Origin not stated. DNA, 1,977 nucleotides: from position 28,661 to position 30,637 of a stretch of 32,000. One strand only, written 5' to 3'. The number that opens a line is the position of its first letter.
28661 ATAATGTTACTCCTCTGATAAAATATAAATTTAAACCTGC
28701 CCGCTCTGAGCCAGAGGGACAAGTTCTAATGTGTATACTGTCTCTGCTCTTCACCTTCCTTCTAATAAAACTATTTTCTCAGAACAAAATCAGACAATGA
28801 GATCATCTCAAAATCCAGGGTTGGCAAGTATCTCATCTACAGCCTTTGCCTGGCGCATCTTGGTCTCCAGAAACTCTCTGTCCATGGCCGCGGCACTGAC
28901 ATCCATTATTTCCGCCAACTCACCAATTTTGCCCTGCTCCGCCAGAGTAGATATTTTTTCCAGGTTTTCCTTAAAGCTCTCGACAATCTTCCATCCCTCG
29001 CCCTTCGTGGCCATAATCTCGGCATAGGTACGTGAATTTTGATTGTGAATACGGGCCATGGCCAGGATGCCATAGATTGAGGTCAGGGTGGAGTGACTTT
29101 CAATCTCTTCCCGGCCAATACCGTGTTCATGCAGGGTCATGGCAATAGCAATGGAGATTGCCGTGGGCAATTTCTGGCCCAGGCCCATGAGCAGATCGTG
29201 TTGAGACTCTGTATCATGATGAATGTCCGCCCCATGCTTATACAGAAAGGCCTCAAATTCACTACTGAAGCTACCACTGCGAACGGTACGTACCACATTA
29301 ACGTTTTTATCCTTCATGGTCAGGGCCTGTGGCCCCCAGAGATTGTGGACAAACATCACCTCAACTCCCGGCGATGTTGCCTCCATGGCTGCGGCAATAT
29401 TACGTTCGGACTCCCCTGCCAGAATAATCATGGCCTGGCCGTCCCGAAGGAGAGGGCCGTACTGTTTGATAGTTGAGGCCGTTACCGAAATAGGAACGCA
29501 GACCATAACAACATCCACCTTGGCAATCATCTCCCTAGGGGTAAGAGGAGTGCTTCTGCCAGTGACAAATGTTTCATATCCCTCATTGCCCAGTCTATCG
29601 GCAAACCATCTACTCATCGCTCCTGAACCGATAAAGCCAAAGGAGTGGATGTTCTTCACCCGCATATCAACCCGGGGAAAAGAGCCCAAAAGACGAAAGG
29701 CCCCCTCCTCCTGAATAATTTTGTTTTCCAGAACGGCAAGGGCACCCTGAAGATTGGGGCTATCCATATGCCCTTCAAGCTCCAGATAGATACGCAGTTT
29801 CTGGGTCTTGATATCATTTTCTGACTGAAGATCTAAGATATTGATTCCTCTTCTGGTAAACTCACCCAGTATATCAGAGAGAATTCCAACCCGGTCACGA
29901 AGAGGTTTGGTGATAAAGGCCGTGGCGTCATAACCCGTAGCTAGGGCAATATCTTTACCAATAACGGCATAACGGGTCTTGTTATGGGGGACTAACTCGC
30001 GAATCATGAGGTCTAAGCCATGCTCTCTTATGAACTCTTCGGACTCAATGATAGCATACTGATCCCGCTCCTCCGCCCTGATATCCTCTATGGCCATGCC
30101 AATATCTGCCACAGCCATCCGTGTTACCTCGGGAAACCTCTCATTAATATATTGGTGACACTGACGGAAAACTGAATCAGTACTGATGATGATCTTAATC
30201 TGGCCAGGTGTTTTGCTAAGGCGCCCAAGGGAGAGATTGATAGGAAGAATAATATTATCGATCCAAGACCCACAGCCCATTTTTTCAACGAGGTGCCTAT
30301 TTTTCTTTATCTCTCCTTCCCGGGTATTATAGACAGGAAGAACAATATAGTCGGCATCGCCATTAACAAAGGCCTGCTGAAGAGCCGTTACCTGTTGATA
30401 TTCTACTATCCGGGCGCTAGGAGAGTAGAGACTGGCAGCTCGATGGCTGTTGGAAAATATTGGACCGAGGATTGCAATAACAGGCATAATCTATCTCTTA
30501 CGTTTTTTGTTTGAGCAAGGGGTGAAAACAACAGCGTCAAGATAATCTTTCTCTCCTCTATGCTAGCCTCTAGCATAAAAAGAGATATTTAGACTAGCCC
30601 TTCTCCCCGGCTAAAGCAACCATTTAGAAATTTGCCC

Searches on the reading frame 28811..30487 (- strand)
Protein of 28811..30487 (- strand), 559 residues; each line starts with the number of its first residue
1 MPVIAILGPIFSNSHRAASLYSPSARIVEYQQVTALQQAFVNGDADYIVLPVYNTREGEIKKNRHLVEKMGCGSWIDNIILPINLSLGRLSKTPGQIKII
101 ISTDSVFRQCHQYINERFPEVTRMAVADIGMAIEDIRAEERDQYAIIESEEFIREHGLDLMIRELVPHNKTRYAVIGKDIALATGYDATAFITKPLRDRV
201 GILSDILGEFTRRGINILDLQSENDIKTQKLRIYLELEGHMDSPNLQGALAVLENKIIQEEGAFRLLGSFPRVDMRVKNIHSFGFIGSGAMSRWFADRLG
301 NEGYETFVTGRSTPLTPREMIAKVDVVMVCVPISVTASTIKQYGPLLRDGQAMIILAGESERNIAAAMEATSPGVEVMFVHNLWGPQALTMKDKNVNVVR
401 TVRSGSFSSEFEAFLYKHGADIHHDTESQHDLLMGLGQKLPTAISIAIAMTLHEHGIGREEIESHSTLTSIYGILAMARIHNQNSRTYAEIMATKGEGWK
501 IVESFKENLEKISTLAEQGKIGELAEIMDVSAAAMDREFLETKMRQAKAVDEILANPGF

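Call 62: search_protein_families(library=pfam, proteins=[window:28811-30487:-], max_evalue=0.00001)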
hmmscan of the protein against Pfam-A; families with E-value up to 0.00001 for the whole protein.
window:28811-30487:- (559 aa): 3 families
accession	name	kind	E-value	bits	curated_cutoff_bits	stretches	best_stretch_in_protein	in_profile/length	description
PF00800.23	PDT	-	4.2e-38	131.4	25.2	1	4-179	1-179/181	Prephenate dehydratase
PF20463.3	PDH_C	-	3.2e-08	34.3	22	1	428-529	3-101/102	Prephenate dehydrogenase, dimerization domain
PF01842.31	ACT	-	1.2e-07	31.8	27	1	197-253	8-64/66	ACT domain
